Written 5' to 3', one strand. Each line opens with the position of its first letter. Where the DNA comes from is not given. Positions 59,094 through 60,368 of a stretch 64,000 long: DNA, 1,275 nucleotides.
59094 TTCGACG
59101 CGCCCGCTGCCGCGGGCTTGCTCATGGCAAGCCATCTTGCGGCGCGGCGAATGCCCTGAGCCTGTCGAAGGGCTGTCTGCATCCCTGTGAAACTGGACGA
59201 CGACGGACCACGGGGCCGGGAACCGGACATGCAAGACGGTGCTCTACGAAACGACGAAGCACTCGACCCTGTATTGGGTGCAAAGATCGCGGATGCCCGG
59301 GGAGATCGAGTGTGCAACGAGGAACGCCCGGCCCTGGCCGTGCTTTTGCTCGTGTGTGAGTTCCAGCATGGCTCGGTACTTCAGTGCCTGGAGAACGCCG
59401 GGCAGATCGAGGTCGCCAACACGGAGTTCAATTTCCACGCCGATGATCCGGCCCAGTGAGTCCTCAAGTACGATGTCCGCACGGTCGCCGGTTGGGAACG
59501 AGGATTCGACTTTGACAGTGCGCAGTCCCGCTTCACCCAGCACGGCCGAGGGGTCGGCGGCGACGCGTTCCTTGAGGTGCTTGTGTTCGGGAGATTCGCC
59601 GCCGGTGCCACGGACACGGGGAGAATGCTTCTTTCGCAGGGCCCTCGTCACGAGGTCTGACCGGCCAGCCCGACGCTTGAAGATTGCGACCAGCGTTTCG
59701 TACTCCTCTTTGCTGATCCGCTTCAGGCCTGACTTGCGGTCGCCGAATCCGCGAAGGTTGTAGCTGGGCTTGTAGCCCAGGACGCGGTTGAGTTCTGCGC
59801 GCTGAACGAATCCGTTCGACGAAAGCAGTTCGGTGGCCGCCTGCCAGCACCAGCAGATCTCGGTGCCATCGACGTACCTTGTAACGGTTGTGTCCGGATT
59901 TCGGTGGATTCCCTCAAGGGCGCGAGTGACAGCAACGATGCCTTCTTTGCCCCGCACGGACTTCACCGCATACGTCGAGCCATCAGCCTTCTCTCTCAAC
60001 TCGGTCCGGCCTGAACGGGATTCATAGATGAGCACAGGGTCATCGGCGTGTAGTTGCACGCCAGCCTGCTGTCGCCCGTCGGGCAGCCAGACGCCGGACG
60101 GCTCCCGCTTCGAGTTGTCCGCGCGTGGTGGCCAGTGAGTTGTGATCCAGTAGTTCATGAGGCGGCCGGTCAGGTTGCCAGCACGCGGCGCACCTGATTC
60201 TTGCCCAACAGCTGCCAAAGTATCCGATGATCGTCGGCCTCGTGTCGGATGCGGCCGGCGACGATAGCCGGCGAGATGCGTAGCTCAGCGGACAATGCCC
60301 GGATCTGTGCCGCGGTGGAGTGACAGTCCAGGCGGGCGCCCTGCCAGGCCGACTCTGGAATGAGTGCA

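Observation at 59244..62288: Candidate composite defence operon: EVE reader, micro-ORF, HigB toxin, HigA::ImmA protease, and EVE-like::PD-(D/E)xK nuclease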

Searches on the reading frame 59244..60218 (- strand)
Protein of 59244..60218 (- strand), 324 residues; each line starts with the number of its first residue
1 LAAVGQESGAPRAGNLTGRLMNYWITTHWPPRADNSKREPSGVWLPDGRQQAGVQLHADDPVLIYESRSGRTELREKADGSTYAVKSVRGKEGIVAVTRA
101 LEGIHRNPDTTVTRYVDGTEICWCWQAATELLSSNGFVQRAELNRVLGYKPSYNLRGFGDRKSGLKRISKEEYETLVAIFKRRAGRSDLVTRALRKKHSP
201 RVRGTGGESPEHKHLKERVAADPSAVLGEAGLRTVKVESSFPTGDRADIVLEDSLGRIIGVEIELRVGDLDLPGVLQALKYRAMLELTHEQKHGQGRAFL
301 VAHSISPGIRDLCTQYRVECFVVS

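Call 3: search_protein_families(library=pfam, proteins=[window:59244-60218:-], max_evalue=0.1)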
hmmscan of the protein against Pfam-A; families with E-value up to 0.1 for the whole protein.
window:59244-60218:- (324 aa): 1 family
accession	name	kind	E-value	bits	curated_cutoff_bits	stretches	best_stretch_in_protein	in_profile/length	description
PF01939.22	NucS_C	-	0.0003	21.2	24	1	214-320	4-103/124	Endonuclease NucS C-terminal domain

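Call 4: search_protein_families(library=padloc, proteins=[window:59244-60218:-], max_evalue=0.1)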
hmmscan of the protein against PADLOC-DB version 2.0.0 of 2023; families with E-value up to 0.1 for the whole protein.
window:59244-60218:- (324 aa): 0 families

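Call 5: search_protein_families(library=ncbifam, proteins=[window:59244-60218:-], max_evalue=0.1)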
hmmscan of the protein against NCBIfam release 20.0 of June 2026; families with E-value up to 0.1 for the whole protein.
window:59244-60218:- (324 aa): 2 families
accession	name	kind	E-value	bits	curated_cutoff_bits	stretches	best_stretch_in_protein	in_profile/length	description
NF003270.0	PRK04247.1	equivalog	2.2e-06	26.9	216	1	213-319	131-230/250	endonuclease NucS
NF002876.0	PRK03298.1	equivalog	0.00027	20.4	252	1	213-323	106-208/224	endonuclease NucS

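Call 12: find_homologous_proteins(query=window:59244-60158:-, max_evalue=0.001)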
Query window:59244-60158:- (304 aa): 258 proteins with E <= 0.001 among 2726 candidates; the best 120 are listed.
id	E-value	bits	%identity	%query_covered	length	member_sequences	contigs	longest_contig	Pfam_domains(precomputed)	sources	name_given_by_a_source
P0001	4.1e-202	688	100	100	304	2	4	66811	-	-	-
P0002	1.1e-172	592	86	100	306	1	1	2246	-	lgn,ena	-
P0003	2.3e-167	574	83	100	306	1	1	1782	-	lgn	-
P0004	3.4e-159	547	80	100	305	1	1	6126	-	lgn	-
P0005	7.0e-123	428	64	100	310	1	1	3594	-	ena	-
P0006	5.0e-111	389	60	100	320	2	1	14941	-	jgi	jgi:hypothetical protein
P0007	2.8e-99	351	55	100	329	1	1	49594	-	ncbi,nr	ncbi:MAG: hypothetical protein LLG20_04150 [Acidobacteriales bacterium]|nr:hypothetical protein [Ter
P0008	4.0e-94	334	52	100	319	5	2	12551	PF01939.22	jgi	-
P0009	2.2e-92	328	51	100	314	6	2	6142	-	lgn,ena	-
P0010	1.4e-91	325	50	100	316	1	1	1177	PF01939.22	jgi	-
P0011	2.7e-91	324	50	100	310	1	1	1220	-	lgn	-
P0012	3.0e-90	321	52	100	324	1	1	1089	-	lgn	-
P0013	3.7e-90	321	52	100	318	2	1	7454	-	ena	-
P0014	3.6e-89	317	52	100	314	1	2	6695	-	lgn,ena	-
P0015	8.0e-89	316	49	100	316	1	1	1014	PF01939.22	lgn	-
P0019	9.6e-88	313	51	99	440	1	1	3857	-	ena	-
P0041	6.2e-85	303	48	99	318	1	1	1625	PF01939.22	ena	-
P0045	9.3e-85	303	47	100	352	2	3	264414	PF01939.22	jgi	-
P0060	6.0e-82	294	48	100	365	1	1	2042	-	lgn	-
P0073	2.4e-80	288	47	100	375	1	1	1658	-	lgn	-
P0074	2.8e-80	288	48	99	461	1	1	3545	PF01878.25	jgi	jgi:hypothetical protein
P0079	7.5e-80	287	46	100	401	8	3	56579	PF01939.22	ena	-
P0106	1.8e-77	279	45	100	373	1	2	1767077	PF01939.22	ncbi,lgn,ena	-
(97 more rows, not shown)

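Call 14: search_protein_families(library=pfam, proteins=[window:59244-60158:-], max_evalue=10)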
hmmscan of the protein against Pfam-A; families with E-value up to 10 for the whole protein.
window:59244-60158:- (304 aa): 1 family
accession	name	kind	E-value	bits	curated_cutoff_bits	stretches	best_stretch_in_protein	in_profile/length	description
PF01939.22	NucS_C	-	0.00025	21.4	24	1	194-300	4-103/124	Endonuclease NucS C-terminal domain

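Call 15: find_encoding_contigs(protein=P0001, flank=10000, max_places=6)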
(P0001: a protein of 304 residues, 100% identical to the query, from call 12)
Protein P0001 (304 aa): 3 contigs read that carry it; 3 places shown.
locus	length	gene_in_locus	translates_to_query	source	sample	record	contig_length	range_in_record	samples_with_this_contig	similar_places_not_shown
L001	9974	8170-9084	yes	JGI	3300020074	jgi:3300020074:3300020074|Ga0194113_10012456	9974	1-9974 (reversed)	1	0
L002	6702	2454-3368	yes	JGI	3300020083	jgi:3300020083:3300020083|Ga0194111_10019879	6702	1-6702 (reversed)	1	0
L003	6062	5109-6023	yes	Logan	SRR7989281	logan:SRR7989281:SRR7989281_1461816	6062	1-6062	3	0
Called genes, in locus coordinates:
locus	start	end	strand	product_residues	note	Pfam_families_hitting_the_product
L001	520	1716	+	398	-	PF01555:N6_N4_Mtase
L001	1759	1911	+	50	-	-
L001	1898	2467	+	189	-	-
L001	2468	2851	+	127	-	PF04851:ResIII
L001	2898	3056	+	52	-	PF10057:MpsC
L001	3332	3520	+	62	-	PF12728:HTH_17, PF13384:HTH_23 (faint)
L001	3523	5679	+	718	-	PF13091:PLDc_2 (weak), PF09565:RE_NgoFVII (faint), PF00176:SNF2-rel_dom (weak), PF04851:ResIII (faint), PF00270:DEAD (faint)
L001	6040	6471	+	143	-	PF01878:EVE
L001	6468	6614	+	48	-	-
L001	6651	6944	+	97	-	PF09907:HigB_toxin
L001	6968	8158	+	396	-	PF06114:Peptidase_M78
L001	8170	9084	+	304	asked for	-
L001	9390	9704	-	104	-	PF01541:GIY-YIG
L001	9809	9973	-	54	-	?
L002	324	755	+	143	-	PF01878:EVE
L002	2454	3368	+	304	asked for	-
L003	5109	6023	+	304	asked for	-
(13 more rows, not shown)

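Call 18: find_related_loci(query=A1, collection=genome_contigs, flank=10000)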
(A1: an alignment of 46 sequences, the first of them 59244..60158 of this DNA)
Query A1 (304 aa) in genome_contigs; peptide patterns used: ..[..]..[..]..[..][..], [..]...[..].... (x = any residue, [..] = any of these).
89 stretches matched a pattern; 42 encode a relative of the query (tblastn E <= 1e-3); 41 distinct loci.
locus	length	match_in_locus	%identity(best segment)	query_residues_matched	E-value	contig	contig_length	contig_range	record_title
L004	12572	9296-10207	51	1-303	1e-98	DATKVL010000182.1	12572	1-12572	MAG TPA_asm: Dehalococcoidia bacterium isolate SMAG_U14132 k141_38341, whole genome shotgun sequence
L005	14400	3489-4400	49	1-303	2e-94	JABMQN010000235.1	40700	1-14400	MAG: Chloroflexota bacterium isolate bin.164 k141_6067047, whole genome shotgun sequence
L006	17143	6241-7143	49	1-303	2e-91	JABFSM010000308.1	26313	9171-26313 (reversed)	MAG: Gemmatimonadales bacterium isolate WB-IL-12 seq_813, whole genome shotgun sequence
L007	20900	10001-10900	51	1-303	1e-90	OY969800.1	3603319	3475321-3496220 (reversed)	MAG: uncultured Bacteroidetes bacterium isolate MFD01476.bin.1.32 genome assembly, chromosome: 1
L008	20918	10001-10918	44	1-303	8e-90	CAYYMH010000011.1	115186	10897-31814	MAG TPA_asm: uncultured Cytophagia bacterium isolate SRP141376_co3_458 genome assembly, contig: NODE_263_length_115186_c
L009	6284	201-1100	46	1-303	1e-85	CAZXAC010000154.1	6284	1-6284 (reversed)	MAG TPA_asm: uncultured Lentisphaera sp. isolate binchicken_co111_196 genome assembly, contig: NODE_27486_length_6284_co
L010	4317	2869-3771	47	1-304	1e-84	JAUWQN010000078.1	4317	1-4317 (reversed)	MAG: Methanosarcinales archaeon isolate CSMAG_2503 CSMAG_2503_k141_696029_length_4317_cov_14.8525, whole genome shotgun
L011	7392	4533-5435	43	1-304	2e-84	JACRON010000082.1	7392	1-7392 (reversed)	MAG: Nitrospirae bacterium isolate NC_groundwater_1962_Pr3_S-0.2um_41_9 scaffold_177276, whole genome shotgun sequence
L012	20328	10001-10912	54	1-304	4e-105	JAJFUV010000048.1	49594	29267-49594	MAG: Acidobacteriales bacterium isolate bin.513 k141_3558950, whole genome shotgun sequence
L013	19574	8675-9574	46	1-303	1e-80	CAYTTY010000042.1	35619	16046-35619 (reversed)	MAG TPA_asm: uncultured Ignavibacteria bacterium isolate SRP141376_co2_295 genome assembly, contig: NODE_2631_length_356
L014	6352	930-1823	46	2-303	7e-79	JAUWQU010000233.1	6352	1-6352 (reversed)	MAG: Phycisphaerae bacterium isolate CSMAG_2510 CSMAG_2510_k141_588649_length_6352_cov_6.0000, whole genome shotgun sequ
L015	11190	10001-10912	44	1-303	3e-78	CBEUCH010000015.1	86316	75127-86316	MAG TPA_asm: uncultured bacterium isolate SRR19160658_binner12_Refined_30 genome assembly, contig: ERZ26800495.19, whole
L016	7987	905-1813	46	3-304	1e-77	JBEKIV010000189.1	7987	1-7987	MAG: Tepidisphaeraceae bacterium isolate SPRUCE 308 SPRUCE_308_189, whole genome shotgun sequence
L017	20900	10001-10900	44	1-303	9e-77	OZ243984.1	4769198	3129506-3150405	MAG: uncultured Candidatus Binatia bacterium isolate 31174faa-af5d-46df-8d7f-4a8f69c76524 genome assembly, chromosome: 1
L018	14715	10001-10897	43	3-304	1e-73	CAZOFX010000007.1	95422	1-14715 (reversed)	MAG TPA_asm: uncultured Pirellulales bacterium isolate SRP192927_co7_650 genome assembly, contig: NODE_247_length_95422_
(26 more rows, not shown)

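Call 23: predict_structure(alignment_id=A1)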
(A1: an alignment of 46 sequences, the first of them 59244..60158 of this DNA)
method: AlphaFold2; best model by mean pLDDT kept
length: 304 residues; sequences in the alignment: 46
mean_pLDDT: 92.8   pTM: 0.86
mean pLDDT of the five models: 92.8, 92.3, 91.9, 91.6, 91.2
residues with pLDDT >= 90: 250; 70-90: 42; 50-70: 11; < 50: 1
segments of 3 or more residues with pLDDT < 50: none
pLDDT, mean of each block of 10 residues (from residue 1): 95 81 93 97 95 95 95 96 96 96 96 94 97 88 95 97 87 74 67 97 97 95 91 95 97 96 94 93 98 97 95
secondary structure, 60 per line:
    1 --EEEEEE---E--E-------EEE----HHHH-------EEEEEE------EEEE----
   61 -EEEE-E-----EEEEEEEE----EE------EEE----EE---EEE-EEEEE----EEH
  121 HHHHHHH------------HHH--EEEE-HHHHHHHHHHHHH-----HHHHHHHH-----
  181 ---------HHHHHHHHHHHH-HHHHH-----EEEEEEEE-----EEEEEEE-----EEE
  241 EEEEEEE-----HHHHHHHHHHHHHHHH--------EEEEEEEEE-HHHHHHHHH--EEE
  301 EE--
elements in order: E3-8 E23-25 H30-33 E41-46 E53-56 E62-65 E73-80 E93-95 E105-107 E109-113 H120-127 E145-148 H150-162 H168-175 H190-201 H203-207 E213-220 E226-232 E238-247 H253-268 E277-285 H287-295 E298-302

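Call 26: search_protein_families(library=pfam, alignment_id=A2, max_evalue=0.001)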
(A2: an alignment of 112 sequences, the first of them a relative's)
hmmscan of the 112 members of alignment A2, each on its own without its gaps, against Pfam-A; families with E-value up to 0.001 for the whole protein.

A. member 1, L004:5537-8707:+ (1056 aa): 6 families
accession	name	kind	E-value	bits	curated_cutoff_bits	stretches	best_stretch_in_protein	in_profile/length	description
PF18766.7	SWI2_SNF2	-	7.2e-78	261.7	26.7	1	276-500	1-219/221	SWI2/SNF2 ATPase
PF04313.20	HSDR_N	-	1.2e-46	159.5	25.1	1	9-217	2-195/198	Type I restriction enzyme R protein N terminus (HSDR_N)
PF11867.13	T1RH-like_C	-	8.8e-39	134.2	26.8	1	722-1040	5-322/329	Type I restriction enzyme HindI endonuclease subunit-like, C-terminal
PF04851.21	ResIII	-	5e-23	82.2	22.5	1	282-436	9-162/164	Type III restriction enzyme, res subunit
PF22679.2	T1R_D3-like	-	5.5e-18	66.3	27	1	540-696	2-156/158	Type I restriction enzyme subunit R domain 3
PF00270.35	DEAD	-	3.7e-06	27.2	26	1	305-436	23-160/167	DEAD/DEAH box helicase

B. families by the number of members that match (of 112 scanned): 133 families (the first 25 are shown)
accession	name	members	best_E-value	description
PF13432.12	TPR_16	3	4.5e-09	Tetratricopeptide repeat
PF02384.22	N6_Mtase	2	6.7e-72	N-6 DNA Methylase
PF13424.12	TPR_12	2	3e-46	Tetratricopeptide repeat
PF00069.31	Pkinase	2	6.8e-45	Protein kinase domain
PF00005.33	ABC_tran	2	4.2e-34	ABC transporter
PF07714.23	PK_Tyr_Ser-Thr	2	7.5e-30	Protein tyrosine and serine/threonine kinase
PF03235.19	GmrSD_N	2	2.5e-25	GmrSD restriction endonuclease, N-terminal domain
PF04851.21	ResIII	2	5e-23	Type III restriction enzyme, res subunit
PF07719.23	TPR_2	2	1.1e-19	Tetratricopeptide repeat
PF13181.12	TPR_8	2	5e-15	Tetratricopeptide repeat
PF01381.28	HTH_3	2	1.4e-09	Helix-turn-helix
PF03193.22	RsgA_GTPase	2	2e-09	RsgA GTPase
PF12844.13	HTH_19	2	2e-06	Helix-turn-helix domain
PF00270.35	DEAD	2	3.7e-06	DEAD/DEAH box helicase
PF01636.29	APH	2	4.8e-06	Phosphotransferase enzyme family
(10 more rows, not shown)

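Call 27: fold_search(model_id=the predicted structure, library=pdb)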
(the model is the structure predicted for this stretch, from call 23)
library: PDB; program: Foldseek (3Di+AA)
matches with E <= 10: 625; with E <= 0.001: 12
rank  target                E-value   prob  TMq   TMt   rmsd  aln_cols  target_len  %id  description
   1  5gke_A                1.6e-06  1.00  0.32  0.40  20.6       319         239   13  Structure of EndoMS-dsDNA1 complex (released 2016-11-02)
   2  2vld_A                2.3e-06  1.00  0.32  0.42  18.4       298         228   13  crystal structure of a repair endonuclease from Pyrococcus abyssi (released 2009-05-19)
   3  5gkj_B                4.9e-06  1.00  0.31  0.40  19.1       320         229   14  Structure of EndoMS in apo form (released 2016-11-02)
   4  2hd9                  5.2e-06  1.00  0.34  0.66   7.5       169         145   15  Crystal structure of PH1033 from Pyrococcus horikoshii OT3 (released 2006-12-20)
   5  2vld_B                5.5e-06  1.00  0.32  0.42  18.6       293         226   14  crystal structure of a repair endonuclease from Pyrococcus abyssi (released 2009-05-19)
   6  1wmm                  7.9e-06  1.00  0.34  0.66   7.5       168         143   15  Crystal structure of PH1033 from Pyrococcus horikoshii Ot3 (released 2005-08-23)
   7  2p5d                  1.1e-05  1.00  0.34  0.65   8.1       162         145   14  Crystal structure of MJECL36 from Methanocaldococcus jannaschii DSM 2661 (released 2007-09-18)
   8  5gkj_A                8.6e-05  1.00  0.28  0.40  18.8       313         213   11  Structure of EndoMS in apo form (released 2016-11-02)
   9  6yex_A                9.7e-05  0.99  0.30  0.30  17.9       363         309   13  VcaM4I restriction endonuclease in the absence of DNA (released 2020-12-16)
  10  5j3e_B                2.0e-04  1.00  0.29  0.48   7.5       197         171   11  Crystal Structure of Human THYN1 protein in complex with 5-methylcytosine containing DNA (released 2016-04-20)
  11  2gbs_MODEL_1_A        2.9e-04  1.00  0.29  0.54   7.0       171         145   14  NMR structure of Rpa0253 from Rhodopseudomonas palustris. Northeast structural genomics consortium target RpR3 (released 2006-04-11)
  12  1zce                  4.8e-04  1.00  0.31  0.59   6.1       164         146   12  X-Ray Crystal Structure of Protein Atu2648 from Agrobacterium tumefaciens. Northeast Structural Genomics Consortium Targ (released 2005-04-19)
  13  9qem_A                2.3e-02  0.98  0.32  0.59   4.8       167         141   11  Crystal structure of YTHDF2 in complex with compound 3 (AI-DF2-11) (released 2025-07-09)
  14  7z93_A                2.4e-02  0.87  0.27  0.46   6.5       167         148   11  Crystal structure of YTHDF2 with compound YLI_DF_022 (released 2022-03-30)
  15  4rdo_D                2.6e-02  0.96  0.29  0.52   5.5       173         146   12  Structure of YTH-YTHDF2 in the free state (released 2014-12-24)
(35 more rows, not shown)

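Call 38: find_encoding_contigs(protein=P0004, flank=6000, max_places=3)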
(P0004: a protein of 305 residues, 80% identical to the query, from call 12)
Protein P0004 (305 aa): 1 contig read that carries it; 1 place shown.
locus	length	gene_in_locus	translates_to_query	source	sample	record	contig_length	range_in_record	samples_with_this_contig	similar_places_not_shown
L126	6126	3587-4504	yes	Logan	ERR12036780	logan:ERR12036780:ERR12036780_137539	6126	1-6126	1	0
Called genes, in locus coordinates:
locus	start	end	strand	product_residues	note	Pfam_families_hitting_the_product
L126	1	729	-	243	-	?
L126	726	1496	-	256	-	PF02348:CTP_transf_3, PF12804:NTP_transf_3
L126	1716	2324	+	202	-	PF19570:DUF6088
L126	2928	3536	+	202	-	PF05066:HARE-HTH, PF04471:Mrr_cat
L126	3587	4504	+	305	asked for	-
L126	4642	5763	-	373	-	PF00583:Acetyltransf_1 (faint)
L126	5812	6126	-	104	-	?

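Call 39: find_encoding_contigs(protein=P0006, flank=8000, max_places=3)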
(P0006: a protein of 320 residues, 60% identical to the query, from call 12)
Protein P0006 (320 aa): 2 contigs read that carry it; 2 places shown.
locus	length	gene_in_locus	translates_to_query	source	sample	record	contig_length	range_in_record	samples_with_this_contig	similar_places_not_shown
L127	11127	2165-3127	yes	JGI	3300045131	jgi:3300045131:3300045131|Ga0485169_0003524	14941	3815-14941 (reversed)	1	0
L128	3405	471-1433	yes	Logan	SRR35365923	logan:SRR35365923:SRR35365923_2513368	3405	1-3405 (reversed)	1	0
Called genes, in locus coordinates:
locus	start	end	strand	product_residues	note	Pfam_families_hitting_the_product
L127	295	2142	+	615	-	PF13927:Ig_3, PF07679:I-set, PF13895:Ig_2 (weak), PF18998:Flg_new_2 (weak)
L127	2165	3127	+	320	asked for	-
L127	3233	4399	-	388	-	PF12705:PDDEXK_1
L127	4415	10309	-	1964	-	PF00270:DEAD, PF27116:YjiV_N (weak), PF00271:Helicase_C (weak)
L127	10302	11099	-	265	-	PF13020:NOV_C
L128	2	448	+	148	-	?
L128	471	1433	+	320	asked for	-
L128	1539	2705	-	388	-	PF12705:PDDEXK_1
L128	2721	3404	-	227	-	?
